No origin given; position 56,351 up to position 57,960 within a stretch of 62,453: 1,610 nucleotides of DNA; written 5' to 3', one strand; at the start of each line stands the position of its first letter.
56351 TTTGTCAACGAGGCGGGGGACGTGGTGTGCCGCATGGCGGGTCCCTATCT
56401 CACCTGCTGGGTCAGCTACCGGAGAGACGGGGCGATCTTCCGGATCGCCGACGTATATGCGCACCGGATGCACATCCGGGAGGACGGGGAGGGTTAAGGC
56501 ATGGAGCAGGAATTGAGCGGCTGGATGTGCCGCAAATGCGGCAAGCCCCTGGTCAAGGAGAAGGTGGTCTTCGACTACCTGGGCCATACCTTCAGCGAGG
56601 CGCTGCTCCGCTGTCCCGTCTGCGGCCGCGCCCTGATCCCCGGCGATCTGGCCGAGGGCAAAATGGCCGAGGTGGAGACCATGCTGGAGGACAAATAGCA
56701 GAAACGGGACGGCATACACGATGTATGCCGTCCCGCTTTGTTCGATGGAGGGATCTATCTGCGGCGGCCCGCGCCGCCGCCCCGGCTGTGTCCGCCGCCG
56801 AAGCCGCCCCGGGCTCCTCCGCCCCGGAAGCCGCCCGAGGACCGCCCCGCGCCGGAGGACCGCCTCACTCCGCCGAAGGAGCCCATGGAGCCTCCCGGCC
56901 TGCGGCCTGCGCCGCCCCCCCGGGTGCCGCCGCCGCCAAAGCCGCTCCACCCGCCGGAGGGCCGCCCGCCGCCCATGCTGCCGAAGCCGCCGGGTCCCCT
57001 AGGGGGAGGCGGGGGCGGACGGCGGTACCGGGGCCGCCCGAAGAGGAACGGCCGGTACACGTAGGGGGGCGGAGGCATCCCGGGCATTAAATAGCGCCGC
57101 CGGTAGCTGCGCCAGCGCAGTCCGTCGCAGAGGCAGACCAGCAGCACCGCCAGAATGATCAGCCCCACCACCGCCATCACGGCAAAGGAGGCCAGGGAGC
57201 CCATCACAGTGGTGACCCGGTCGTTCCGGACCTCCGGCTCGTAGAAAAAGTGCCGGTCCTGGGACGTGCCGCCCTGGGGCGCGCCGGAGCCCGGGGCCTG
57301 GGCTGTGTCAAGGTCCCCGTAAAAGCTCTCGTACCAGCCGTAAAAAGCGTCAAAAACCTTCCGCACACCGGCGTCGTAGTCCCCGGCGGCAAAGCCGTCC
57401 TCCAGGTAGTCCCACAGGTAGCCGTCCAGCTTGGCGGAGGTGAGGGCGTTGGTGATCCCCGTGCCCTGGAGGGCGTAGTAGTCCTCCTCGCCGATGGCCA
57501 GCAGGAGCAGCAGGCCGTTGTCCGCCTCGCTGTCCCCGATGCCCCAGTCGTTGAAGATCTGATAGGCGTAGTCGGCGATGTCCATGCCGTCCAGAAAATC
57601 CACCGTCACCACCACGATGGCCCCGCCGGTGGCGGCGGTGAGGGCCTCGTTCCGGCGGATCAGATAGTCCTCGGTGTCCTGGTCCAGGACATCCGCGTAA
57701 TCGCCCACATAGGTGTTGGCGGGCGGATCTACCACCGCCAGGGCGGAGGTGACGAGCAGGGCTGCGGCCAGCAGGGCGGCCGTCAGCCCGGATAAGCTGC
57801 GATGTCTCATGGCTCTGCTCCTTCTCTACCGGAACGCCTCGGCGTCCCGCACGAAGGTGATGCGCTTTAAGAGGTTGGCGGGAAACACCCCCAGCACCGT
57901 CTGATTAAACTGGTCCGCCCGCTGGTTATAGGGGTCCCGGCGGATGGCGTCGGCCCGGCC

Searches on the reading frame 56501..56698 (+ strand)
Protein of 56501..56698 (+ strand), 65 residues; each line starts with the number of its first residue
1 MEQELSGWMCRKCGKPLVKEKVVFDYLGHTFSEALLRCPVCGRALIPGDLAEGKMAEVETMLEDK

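Call 33: search_protein_families(library=pfam, proteins=[window:56501-56698:+], max_evalue=0.01)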
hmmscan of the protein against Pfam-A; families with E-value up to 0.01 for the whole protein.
window:56501-56698:+ (65 aa): 12 families
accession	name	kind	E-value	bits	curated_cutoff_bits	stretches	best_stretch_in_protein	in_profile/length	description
PF24292.1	DUF7479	-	3.3e-26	91.6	27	1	7-65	2-60/60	Domain of unknown function (DUF7479)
PF00412.28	LIM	-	0.00016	22.2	22.9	1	10-51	1-42/58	LIM domain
PF19335.5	HMBD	-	0.00071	19.9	23.6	0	37-47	17-27/28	Heavy metal binding domain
PF19474.4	DUF6011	-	0.0012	18.7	26.6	0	37-45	10-18/37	Family of unknown function (DUF6011)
PF20097.4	DUF6487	-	0.0047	17.8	24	0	4-17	49-62/67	Domain of unknown function (DUF6487)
PF24460.1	DUF7575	-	0.0048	16.7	28.5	0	36-45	4-13/28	Domain of unknown function (DUF7575)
PF18912.6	DZR_2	-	0.0049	17.1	27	0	5-21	34-50/56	Double zinc ribbon domain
PF18716.7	VATC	-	0.0057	16.9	26.6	0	8-31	4-26/43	Vms1-associating treble clef domain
PF21349.2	RUBY_RBDX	-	0.0058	16.5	26.5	0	31-42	12-23/30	Rubrerythrin, rubredoxin-like domain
PF12773.13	DZR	-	0.0069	17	27.3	1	9-47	14-36/45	Double zinc ribbon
PF13240.11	Zn_Ribbon_1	-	0.0069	16.6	25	0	10-17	2-9/23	zinc-ribbon domain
PF13248.11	Zn_ribbon_3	-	0.0089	15.9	27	0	9-17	18-26/26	zinc-ribbon domain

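Call 34: search_protein_families(library=ncbifam, proteins=[window:56501-56698:+], max_evalue=0.01)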
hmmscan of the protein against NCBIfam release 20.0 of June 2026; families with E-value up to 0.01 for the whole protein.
window:56501-56698:+ (65 aa): 3 families
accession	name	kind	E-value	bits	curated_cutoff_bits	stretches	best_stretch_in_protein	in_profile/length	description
NF045645.1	DVU_1557_fam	equivalog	4.1e-25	87.7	60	1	7-65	2-60/60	DVU_1557 family redox protein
NF047912.1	ECs_2282_CxxC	subfamily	0.00026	20.8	37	0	36-64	28-56/60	ECs_2282 family putative zinc-binding protein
TIGR03830.1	CxxCG_CxxCG_HTH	subfamily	0.0012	18.6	61.8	0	24-63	18-59/127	type II TA system antitoxin MqsA family protein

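Call 39: search_solved_structures(query=window:56501-56695:+, max_evalue=10)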
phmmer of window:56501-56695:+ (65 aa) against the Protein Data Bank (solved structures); distinct sequences matched with E-value up to 10: 36.
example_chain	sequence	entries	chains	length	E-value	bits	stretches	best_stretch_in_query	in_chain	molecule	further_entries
2i13_A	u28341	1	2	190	4.1e-05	26.8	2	8-46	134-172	Aart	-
7mc1_A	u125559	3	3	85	0.00056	23.2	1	7-52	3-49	Isoform 2 of Zinc finger and BTB domain-containing protein 17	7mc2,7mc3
5wjq_D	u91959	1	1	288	0.00068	22.9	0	9-48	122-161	Zinc finger protein 568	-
5v3m_C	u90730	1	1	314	0.0016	21.8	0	9-48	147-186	Zinc finger protein 568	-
1mey_C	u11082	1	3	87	0.026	17.9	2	8-46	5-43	CONSENSUS ZINC FINGER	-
2k5c_A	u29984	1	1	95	0.041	17.3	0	31-55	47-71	uncharacterized protein PF0385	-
1rut_X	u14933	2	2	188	0.059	16.8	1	9-50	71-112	Fusion protein of Lmo4 protein and LIM domain-binding protein 1 | LIM domain transcription factor LMO4,LIM domain-binding protein 1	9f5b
4jcj_A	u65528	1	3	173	0.073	16.5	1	5-49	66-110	Insulin gene enhancer protein ISL-1,LIM domain-binding protein 1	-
2co8_A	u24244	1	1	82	0.076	16.5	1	6-50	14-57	NEDD9 interacting protein with calponin homology and LIM domains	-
2dfy_X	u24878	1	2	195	0.1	16.1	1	9-50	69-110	fusion protein of LIM domain transcription factor LMO4 and LIM domain-binding protein 1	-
5v3j_E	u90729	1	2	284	0.11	16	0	9-48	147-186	Zinc finger protein 568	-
2mbv_A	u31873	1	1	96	0.11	16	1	9-50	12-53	Fusion protein of LIM domain transcription factor LMO4 (77-147) and DEAF1 (404-418)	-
2cu8_A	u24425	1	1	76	0.11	15.9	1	9-52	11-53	Cysteine-rich protein 2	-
5v3g_D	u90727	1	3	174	0.26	14.8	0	8-44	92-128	PR domain zinc finger protein 9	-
6kc0_A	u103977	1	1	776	0.27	14.7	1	28-51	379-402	CRISPR system single-strand-specific deoxyribonuclease Cas10/Csm1 (subtype III-A),CRISPR s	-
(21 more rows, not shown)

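Call 85: search_protein_representatives(protein=window:56501-56695:+)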
Query: 65 residues. Proteins with E-value up to 0.001 (for the whole library): 332; up to 1e-10: 59; up to 1e-30: 1. The best 150 are listed.
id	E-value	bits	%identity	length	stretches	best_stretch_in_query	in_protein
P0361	3.8e-31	121.6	43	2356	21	9-42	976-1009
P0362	3.4e-29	115.4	38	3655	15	9-40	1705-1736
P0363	5.3e-24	99.0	35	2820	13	9-40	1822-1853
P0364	5.8e-21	89.4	40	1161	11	9-35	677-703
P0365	2.4e-18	81.2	29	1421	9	8-43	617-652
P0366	7.4e-18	79.6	63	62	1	7-65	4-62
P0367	3.1e-17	77.7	40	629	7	9-37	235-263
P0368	4.4e-17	77.2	58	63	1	6-65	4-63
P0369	5.7e-17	76.9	55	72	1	4-65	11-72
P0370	6.2e-17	76.7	63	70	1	6-65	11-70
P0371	6.4e-17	76.7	41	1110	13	10-50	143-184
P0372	2.2e-16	75.0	59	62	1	7-65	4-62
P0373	1.4e-15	72.5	36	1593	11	7-41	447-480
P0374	2.5e-15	71.6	41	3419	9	9-42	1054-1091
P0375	7.2e-15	70.2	53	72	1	6-65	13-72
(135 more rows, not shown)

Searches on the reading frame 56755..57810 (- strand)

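Call 20: search_protein_families(library=pfam, proteins=[window:56755-57810:-], max_evalue=0.001)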
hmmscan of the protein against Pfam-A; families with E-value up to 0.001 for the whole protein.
window:56755-57810:- (351 aa): 1 family
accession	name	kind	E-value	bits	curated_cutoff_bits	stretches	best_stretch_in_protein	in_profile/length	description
PF04536.20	TPM_phosphatase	-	7.4e-29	100.7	22.1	1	35-156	1-122/125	TPM domain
